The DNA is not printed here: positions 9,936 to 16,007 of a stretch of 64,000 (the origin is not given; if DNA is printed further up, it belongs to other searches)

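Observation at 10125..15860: Giant repeat-module protein ending in a transglutaminase-like Cys-His-Asp core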

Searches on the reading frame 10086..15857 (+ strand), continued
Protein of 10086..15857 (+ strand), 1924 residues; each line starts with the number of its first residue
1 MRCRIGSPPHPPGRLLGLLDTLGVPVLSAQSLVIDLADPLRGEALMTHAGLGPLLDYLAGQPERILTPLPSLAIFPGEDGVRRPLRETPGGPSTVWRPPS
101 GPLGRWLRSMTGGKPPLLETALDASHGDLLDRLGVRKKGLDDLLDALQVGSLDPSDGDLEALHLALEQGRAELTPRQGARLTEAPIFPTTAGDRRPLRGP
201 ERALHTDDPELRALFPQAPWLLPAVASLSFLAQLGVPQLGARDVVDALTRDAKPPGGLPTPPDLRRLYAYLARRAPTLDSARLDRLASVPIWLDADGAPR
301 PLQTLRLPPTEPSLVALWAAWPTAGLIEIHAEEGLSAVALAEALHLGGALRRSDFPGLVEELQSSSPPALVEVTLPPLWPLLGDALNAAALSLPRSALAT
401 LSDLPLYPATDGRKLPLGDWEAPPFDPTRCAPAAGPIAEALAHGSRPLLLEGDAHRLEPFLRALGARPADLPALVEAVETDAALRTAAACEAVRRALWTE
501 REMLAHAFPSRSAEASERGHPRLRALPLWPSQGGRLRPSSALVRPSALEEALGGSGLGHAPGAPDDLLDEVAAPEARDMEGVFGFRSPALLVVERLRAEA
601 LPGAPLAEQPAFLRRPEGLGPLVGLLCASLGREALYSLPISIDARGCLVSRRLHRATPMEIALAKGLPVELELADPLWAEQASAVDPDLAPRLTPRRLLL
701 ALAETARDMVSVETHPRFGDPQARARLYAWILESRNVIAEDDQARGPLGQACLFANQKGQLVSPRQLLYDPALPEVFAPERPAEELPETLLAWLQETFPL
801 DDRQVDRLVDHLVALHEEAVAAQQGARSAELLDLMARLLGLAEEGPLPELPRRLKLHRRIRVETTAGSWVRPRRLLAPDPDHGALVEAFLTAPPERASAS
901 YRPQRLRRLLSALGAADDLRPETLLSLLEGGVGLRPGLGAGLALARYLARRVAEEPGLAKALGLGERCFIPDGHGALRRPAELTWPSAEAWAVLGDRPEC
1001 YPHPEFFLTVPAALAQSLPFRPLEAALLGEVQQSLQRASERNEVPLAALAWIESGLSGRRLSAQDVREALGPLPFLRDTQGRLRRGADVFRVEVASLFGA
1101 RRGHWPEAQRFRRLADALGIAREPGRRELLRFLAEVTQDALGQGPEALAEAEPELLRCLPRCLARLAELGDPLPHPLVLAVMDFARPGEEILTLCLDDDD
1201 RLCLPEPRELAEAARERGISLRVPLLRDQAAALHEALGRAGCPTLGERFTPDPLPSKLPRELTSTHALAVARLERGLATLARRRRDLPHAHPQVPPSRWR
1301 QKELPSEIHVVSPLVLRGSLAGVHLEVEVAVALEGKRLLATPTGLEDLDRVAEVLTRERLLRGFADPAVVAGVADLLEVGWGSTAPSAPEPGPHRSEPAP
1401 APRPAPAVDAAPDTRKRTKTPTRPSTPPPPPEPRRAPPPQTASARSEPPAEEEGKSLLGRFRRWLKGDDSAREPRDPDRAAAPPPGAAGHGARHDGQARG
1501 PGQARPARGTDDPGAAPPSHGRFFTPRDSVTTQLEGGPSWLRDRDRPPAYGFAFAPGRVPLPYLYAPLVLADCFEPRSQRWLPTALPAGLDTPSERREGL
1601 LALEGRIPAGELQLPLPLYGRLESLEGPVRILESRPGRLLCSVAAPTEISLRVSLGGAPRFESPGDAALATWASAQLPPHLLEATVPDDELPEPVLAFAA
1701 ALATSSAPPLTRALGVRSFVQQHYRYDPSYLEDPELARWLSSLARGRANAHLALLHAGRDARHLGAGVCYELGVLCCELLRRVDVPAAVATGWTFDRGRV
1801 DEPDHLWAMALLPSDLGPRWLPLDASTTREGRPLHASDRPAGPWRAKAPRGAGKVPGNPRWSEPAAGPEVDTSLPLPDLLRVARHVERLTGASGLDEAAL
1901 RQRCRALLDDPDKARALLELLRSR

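Call 75: find_homologous_proteins(query=L001:5848-8052:+, max_evalue=0.001)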
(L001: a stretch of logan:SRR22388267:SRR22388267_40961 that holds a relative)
Query L001:5848-8052:+ (735 aa): 59 proteins with E <= 0.001 among 8000 candidates.
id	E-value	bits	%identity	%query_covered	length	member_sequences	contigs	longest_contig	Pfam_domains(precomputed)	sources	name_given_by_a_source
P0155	5.3e-173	595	48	96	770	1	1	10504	PF25794.2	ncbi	ncbi:MAG: hypothetical protein ACI9MR_001637, partial [Myxococcota bacterium]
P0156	1.9e-157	544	51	74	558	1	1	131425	PF25794.2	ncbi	ncbi:MAG: hypothetical protein CVU56_01940, partial [Deltaproteobacteria bacterium HGW-Deltaproteoba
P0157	3.0e-144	500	46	96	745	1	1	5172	PF25794.2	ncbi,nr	ncbi:MAG TPA: hypothetical protein VK698_32380, partial [Kofleriaceae bacterium]|nr:hypothetical pro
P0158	4.4e-141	490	43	98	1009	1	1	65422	PF25794.2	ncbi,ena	-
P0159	4.3e-125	437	46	73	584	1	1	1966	PF25794.2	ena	-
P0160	4.5e-124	434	50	66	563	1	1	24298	PF25794.2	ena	-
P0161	4.6e-116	407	47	69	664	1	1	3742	PF25794.2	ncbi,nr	ncbi:MAG: hypothetical protein FJ125_04400, partial [Deltaproteobacteria bacterium]|nr:hypothetical 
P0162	3.2e-114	401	48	63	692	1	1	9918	PF25794.2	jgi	jgi:hypothetical protein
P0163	4.3e-109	384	40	82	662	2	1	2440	PF25794.2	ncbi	ncbi:MAG: hypothetical protein AAFS10_16145, partial [Myxococcota bacterium]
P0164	7.7e-108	380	48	65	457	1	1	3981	PF25794.2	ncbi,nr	ncbi:MAG TPA: hypothetical protein VNO33_05760, partial [Kofleriaceae bacterium]|nr:hypothetical pro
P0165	2.3e-105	372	37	96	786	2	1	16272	PF25794.2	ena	-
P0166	1.9e-104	369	34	91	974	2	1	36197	PF25794.2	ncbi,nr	ncbi:hypothetical protein KKF84_00255 [Myxococcota bacterium]|nr:hypothetical protein [Myxococcota b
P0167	1.1e-99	353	40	74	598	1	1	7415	PF25794.2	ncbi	ncbi:MAG: hypothetical protein AB1Z98_16870, partial [Nannocystaceae bacterium]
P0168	1.1e-97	347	39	92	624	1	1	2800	PF25794.2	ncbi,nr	ncbi:MAG TPA: hypothetical protein RMH99_14105, partial [Sandaracinaceae bacterium LLY-WYZ-13_1]|nr:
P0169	1.9e-96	342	38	95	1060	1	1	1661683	PF25794.2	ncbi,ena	-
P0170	8.4e-96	340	38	94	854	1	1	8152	PF25794.2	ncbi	ncbi:MAG: hypothetical protein ACI9OJ_001526, partial [Myxococcota bacterium]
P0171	2.7e-94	335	44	65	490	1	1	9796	PF25794.2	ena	-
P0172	4.3e-93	331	42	66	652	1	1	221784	PF25794.2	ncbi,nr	ncbi:MAG: hypothetical protein H6704_14105 [Myxococcales bacterium]|nr:hypothetical protein [Myxococ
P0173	9.7e-93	330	39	73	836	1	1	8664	PF25794.2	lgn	-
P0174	1.7e-90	323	44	70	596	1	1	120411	PF25794.2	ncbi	ncbi:MAG: hypothetical protein R3F60_22780 [bacterium]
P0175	1.9e-89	319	40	73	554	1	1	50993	PF25794.2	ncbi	ncbi:MAG: hypothetical protein R3F65_21060, partial [bacterium]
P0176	2.7e-89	319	44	54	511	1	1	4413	PF25794.2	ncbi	ncbi:MAG: sacsin N-terminal ATP-binding-like domain-containing protein, partial [Bradymonadaceae bac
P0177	2.1e-88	316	39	96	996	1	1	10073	PF25794.2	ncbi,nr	ncbi:MAG: hypothetical protein IT378_25150, partial [Sandaracinaceae bacterium]|nr:hypothetical prot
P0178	1.2e-83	300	42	56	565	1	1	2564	PF25794.2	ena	-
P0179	2.6e-83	299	45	51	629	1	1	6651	PF25794.2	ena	-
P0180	7.0e-80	288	42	55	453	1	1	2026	PF25794.2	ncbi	-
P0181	1.8e-78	283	39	73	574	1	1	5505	PF25794.2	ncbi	ncbi:MAG: hypothetical protein AB1758_12170, partial [Candidatus Eremiobacterota bacterium]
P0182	2.5e-74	269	37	82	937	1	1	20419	PF25794.2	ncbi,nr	ncbi:MAG: hypothetical protein KF901_26250, partial [Myxococcales bacterium]|nr:hypothetical protein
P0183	4.2e-73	265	38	59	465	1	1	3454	PF25794.2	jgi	jgi:hypothetical protein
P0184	1.6e-72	263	39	69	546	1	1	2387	PF25794.2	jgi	-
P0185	7.3e-65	238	33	82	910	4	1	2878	PF25794.2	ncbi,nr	ncbi:MAG: hypothetical protein KC800_24935, partial [Candidatus Eremiobacteraeota bacterium]|nr:hypo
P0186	2.7e-46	177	33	89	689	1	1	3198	PF25794.2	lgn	-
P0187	2.3e-24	104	27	50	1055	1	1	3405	PF13020.13,PF25794.2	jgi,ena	jgi:hypothetical protein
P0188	6.5e-23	99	27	50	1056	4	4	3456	PF13020.13,PF25794.2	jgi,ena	-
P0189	1.5e-21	95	30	43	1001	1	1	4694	PF25794.2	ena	-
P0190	2.2e-20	91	31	43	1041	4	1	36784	PF25794.2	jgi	-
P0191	6.7e-20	89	31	50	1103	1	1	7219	PF13020.13,PF25794.2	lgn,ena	-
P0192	1.4e-17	82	29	47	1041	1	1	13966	PF25794.2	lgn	-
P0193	1.5e-16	78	27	50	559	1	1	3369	PF25794.2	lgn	-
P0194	6.9e-16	76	27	50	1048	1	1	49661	PF25794.2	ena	-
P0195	9.1e-16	76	28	50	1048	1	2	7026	PF25794.2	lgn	-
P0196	9.3e-16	76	30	50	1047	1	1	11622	PF25794.2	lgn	-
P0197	5.4e-15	73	28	56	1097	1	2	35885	PF25794.2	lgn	-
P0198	6.0e-15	73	29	48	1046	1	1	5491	PF25794.2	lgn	-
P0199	9.6e-15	72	38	22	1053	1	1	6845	PF25794.2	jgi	-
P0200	8.0e-14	69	28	50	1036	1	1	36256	PF25794.2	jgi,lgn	-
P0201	1.4e-13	68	39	18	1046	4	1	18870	PF25794.2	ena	-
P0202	2.3e-13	68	34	20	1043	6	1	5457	PF25794.2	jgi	jgi:hypothetical protein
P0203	7.0e-13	66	29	42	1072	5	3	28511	PF13020.13,PF25794.2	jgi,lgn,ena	jgi:hypothetical protein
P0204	1.3e-12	65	33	27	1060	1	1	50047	PF25794.2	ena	-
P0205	2.7e-12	64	38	16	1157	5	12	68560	PF25794.2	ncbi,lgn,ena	-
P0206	6.7e-12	63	37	21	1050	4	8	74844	PF25794.2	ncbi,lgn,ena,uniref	ncbi:sacsin N-terminal ATP-binding-like domain-containing protein [Thalassospira alkalitolerans]|uni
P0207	8.1e-12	63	44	14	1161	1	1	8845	PF13589.13,PF25794.2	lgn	-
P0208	4.4e-11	60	45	14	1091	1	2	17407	PF13589.13,PF25794.2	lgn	-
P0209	6.4e-11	60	39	17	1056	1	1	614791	PF25794.2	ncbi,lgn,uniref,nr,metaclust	ncbi:sacsin N-terminal ATP-binding-like domain-containing protein [Microvirga guangxiensis]|uniref:S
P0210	2.4e-10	58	37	17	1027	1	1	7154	PF25794.2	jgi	jgi:hypothetical protein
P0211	4.5e-10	57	35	21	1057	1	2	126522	PF25794.2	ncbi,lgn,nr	ncbi:MAG: hypothetical protein Q8M11_06760 [Sulfuritalea sp.]|nr:hypothetical protein [Sulfuritalea 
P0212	2.2e-9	55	28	37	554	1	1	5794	PF25794.2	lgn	-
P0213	1.3e-6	45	41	12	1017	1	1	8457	PF13589.13,PF25794.2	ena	-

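Call 89: search_protein_families(library=ncbifam, proteins=[P0002, P0209], max_evalue=0.01)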
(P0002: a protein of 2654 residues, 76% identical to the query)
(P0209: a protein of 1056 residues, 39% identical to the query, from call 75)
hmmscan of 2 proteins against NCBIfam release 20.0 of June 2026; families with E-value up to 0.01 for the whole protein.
P0002 (2654 aa): 1 family
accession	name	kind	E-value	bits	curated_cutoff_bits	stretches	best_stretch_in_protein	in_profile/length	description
NF047352.1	P_loop_sacsin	domain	1.1e-19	70.6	50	1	250-326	2-80/80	sacsin N-terminal ATP-binding-like domain-containing protein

P0209 (1056 aa): 1 family
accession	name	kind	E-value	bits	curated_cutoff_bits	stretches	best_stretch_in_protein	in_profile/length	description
NF047352.1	P_loop_sacsin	domain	1.9e-23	82.7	50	1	40-119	2-80/80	sacsin N-terminal ATP-binding-like domain-containing protein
